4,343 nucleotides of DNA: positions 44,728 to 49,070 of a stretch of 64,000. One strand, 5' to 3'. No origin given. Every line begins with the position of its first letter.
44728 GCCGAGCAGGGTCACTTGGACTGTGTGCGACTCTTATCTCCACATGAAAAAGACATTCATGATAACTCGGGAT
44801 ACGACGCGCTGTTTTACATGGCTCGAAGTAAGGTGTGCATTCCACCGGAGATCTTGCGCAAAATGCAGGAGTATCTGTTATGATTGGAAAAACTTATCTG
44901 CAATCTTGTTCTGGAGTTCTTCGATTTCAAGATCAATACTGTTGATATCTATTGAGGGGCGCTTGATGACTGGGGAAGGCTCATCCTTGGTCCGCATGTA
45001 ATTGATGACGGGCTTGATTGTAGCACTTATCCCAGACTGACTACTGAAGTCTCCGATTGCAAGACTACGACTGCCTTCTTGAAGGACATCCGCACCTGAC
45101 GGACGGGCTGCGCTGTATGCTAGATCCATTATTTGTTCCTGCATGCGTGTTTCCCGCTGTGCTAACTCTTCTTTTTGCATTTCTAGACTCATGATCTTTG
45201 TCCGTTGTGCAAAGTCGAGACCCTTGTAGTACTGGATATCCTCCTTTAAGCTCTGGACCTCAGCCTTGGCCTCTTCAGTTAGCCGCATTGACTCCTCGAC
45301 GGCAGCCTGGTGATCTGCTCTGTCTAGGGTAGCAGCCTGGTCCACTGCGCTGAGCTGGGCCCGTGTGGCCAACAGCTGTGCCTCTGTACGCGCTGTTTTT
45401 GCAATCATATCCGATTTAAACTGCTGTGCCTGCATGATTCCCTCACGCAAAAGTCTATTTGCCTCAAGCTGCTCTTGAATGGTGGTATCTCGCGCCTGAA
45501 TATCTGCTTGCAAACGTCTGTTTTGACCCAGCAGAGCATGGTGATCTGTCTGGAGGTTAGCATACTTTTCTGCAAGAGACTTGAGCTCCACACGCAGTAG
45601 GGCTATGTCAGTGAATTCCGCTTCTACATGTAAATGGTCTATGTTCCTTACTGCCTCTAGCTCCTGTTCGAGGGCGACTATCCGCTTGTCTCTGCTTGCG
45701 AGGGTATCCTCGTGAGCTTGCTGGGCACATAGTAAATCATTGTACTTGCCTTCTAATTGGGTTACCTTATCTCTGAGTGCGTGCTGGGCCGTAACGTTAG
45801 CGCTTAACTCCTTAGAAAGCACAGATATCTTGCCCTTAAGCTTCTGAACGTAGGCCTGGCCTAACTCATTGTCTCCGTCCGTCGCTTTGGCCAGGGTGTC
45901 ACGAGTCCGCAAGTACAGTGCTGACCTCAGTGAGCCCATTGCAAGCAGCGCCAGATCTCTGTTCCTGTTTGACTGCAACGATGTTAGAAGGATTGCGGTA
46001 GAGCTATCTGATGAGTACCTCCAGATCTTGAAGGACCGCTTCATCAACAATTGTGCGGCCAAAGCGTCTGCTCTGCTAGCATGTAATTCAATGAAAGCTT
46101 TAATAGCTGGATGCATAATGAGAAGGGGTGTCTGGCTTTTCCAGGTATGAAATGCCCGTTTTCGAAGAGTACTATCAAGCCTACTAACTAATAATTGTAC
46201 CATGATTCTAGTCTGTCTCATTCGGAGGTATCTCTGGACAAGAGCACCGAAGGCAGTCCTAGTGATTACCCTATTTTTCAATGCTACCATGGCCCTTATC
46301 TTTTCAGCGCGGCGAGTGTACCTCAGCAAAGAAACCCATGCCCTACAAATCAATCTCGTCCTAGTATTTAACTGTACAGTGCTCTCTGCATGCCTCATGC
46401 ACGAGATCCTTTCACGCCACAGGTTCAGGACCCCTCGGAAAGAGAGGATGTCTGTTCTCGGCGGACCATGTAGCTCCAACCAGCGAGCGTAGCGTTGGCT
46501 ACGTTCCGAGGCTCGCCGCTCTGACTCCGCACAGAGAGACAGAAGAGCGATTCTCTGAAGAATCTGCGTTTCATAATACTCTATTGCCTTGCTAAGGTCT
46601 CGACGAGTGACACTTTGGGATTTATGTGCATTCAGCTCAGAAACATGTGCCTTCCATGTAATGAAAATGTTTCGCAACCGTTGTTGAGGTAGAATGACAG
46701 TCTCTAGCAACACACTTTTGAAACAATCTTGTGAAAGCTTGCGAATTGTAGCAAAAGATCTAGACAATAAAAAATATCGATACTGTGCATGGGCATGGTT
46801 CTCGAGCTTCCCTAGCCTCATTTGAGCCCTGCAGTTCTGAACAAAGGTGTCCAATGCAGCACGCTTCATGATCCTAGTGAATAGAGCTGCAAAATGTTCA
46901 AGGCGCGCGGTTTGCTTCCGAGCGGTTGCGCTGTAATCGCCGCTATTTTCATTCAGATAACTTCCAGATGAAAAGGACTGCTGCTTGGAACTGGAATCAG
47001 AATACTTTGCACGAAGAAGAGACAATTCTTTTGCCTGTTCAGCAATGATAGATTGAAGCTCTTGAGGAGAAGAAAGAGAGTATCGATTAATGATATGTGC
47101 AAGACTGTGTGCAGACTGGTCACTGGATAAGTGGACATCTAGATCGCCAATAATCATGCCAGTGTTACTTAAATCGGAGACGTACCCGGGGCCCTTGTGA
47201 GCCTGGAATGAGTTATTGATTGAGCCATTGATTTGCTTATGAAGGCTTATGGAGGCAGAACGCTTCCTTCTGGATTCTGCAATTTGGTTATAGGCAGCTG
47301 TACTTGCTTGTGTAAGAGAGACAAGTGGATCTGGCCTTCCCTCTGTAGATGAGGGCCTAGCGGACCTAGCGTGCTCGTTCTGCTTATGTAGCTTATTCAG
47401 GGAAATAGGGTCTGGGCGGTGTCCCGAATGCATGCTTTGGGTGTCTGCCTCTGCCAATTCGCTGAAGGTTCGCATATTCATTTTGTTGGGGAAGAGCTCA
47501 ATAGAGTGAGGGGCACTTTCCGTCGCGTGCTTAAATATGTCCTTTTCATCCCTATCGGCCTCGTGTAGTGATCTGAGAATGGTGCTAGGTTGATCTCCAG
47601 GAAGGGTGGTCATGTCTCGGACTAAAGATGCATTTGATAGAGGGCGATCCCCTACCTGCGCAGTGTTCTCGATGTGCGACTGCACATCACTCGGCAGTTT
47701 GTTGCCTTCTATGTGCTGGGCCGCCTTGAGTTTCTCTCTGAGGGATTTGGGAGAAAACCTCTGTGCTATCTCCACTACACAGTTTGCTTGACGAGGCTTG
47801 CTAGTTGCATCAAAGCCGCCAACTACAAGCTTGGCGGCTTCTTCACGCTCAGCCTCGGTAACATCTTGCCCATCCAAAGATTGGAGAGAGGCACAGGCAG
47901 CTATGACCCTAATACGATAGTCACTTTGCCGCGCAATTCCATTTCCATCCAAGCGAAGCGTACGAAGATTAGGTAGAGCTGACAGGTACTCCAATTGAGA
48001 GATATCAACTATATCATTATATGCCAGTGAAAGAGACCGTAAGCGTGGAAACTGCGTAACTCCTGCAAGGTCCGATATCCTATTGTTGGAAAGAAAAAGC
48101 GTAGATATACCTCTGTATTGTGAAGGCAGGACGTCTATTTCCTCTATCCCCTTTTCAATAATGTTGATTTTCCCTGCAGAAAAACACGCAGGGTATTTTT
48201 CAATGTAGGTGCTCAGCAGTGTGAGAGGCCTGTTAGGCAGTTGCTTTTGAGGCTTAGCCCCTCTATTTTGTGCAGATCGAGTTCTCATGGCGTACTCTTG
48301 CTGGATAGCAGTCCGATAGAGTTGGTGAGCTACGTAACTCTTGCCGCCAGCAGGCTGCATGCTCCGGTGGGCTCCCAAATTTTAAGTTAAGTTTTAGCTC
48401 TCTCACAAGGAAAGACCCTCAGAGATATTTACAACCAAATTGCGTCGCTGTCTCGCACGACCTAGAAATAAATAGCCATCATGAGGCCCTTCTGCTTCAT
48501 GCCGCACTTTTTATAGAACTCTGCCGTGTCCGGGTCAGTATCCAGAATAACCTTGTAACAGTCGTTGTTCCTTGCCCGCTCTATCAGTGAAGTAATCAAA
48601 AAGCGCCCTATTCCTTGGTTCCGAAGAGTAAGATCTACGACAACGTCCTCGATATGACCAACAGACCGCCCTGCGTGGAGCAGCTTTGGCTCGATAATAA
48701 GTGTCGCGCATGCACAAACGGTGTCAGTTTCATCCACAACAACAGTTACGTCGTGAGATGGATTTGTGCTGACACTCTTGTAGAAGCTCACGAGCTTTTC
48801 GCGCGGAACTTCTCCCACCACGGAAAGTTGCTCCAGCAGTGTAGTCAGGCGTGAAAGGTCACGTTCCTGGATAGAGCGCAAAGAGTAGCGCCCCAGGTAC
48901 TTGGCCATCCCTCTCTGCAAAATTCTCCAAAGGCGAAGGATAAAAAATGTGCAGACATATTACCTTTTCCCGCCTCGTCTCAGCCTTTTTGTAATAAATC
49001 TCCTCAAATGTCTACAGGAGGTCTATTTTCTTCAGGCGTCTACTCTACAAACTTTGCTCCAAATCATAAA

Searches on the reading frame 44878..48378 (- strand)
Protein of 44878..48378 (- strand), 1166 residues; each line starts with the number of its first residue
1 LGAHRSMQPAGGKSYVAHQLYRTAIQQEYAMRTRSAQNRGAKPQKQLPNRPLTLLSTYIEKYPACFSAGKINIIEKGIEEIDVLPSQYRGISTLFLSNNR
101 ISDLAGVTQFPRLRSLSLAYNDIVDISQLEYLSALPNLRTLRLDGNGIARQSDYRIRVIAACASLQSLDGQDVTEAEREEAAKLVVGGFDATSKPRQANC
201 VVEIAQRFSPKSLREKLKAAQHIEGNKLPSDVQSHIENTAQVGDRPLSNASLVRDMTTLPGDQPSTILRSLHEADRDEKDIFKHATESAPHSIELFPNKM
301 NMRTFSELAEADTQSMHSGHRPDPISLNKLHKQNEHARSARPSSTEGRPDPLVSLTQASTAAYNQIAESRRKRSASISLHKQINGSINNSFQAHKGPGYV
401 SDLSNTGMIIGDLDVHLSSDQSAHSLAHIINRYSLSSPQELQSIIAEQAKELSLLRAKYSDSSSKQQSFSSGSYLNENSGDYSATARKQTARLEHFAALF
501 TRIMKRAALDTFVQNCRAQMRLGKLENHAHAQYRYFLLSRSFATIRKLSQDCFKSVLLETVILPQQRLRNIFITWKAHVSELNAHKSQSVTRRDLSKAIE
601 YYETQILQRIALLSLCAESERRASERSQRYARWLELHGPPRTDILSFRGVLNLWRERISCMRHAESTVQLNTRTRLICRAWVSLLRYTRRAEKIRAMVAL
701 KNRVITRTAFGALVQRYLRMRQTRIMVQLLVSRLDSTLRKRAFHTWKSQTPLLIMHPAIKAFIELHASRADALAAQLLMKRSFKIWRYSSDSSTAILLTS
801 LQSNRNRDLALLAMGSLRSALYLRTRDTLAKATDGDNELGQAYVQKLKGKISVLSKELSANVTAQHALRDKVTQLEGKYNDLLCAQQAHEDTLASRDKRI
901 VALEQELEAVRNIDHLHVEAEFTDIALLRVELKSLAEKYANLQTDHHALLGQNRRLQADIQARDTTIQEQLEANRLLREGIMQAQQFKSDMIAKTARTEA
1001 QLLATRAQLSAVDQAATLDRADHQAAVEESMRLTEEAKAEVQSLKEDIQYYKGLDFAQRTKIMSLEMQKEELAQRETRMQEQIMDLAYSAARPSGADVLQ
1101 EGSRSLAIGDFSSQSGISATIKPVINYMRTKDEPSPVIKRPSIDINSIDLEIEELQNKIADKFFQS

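Call 66: search_protein_families(library=pfam, proteins=[window:44878-48378:-], max_evalue=0.001)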
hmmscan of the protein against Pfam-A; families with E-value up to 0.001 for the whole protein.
window:44878-48378:- (1166 aa): 3 families
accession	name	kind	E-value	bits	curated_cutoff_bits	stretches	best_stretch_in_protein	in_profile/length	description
PF14580.12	LRR_9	-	2.9e-13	50.2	30.5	1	71-184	47-161/175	Leucine-rich repeat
PF12799.13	LRR_4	-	3.6e-11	43.4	27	2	111-146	1-33/44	Leucine Rich repeats (2 copies)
PF13855.12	LRR_8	-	4.4e-06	26.8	27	1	91-148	3-61/61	Leucine rich repeat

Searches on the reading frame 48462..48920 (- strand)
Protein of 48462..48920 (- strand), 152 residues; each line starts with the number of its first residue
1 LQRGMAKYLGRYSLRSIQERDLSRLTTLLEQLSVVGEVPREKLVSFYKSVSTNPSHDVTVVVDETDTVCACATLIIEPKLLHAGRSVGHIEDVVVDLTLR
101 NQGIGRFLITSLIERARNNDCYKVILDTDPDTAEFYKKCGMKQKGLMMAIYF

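Call 66: search_protein_families(library=pfam, proteins=[window:48462-48920:-], max_evalue=0.001)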
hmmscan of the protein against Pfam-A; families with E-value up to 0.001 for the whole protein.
window:48462-48920:- (152 aa): 3 families
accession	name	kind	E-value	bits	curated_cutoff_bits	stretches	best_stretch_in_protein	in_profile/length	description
PF00583.31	Acetyltransf_1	-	3.3e-15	56.8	20.7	1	41-141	19-116/116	Acetyltransferase (GNAT) family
PF13508.13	Acetyltransf_7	-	6.7e-10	39.7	27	1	58-140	4-81/84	Acetyltransferase (GNAT) domain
PF13673.13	Acetyltransf_10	-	5.1e-08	33.4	23.6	1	85-145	49-111/128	Acetyltransferase (GNAT) domain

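Call 67: search_solved_structures(query=window:48462-48920:-, max_evalue=0.001)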
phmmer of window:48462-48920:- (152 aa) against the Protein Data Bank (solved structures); distinct sequences matched with E-value up to 0.001: 16.
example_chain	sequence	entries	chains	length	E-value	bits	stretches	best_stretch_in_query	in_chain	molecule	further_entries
1i1d_A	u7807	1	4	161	8.7e-22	80.9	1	12-150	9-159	GLUCOSAMINE-PHOSPHATE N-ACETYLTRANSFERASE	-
1i12_A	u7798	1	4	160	9.2e-22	80.9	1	12-150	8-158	GLUCOSAMINE-PHOSPHATE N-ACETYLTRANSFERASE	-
1i21_A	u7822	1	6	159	9.3e-22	80.9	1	12-150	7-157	GLUCOSAMINE-PHOSPHATE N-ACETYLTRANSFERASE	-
3t90_A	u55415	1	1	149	2.4e-21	79.5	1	15-152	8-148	Glucose-6-phosphate acetyltransferase 1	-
3fb3_A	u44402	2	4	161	2.3e-19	73.1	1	14-144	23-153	N-acetyltransferase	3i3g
4ag7_A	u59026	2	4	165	4.2e-17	65.8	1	12-143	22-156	GLUCOSAMINE-6-PHOSPHATE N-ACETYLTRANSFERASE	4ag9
2vez_A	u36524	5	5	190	1.1e-16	64.4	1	11-152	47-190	PUTATIVE GLUCOSAMINE 6-PHOSPHATE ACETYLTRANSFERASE | GLUCOSAMINE 6-PHOSPHATE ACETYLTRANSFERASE | Glucosamine 6-phosphate N-acetyltransferase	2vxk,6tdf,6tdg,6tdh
2huz_A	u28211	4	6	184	7.8e-16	61.7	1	14-141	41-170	Glucosamine 6-phosphate N-acetyltransferase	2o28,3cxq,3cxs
3cxp_A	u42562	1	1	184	2.9e-15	59.8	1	14-141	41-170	Glucosamine 6-phosphate N-acetyltransferase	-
2dxq_A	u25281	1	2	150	3.2e-11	46.7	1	13-144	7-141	Acetyltransferase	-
5kf1_A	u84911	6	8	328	2e-07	34.4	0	84-139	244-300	Predicted acetyltransferase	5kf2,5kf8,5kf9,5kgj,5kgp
5kgh_A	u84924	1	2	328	6.3e-07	32.8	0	83-136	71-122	Predicted acetyltransferase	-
1z4e_A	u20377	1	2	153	7.4e-07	32.6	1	43-144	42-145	transcriptional regulator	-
5kga_A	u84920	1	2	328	7.4e-07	32.6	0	83-136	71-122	Predicted acetyltransferase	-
4e0a_A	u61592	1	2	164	0.00091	22.6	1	53-144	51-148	BH1408 protein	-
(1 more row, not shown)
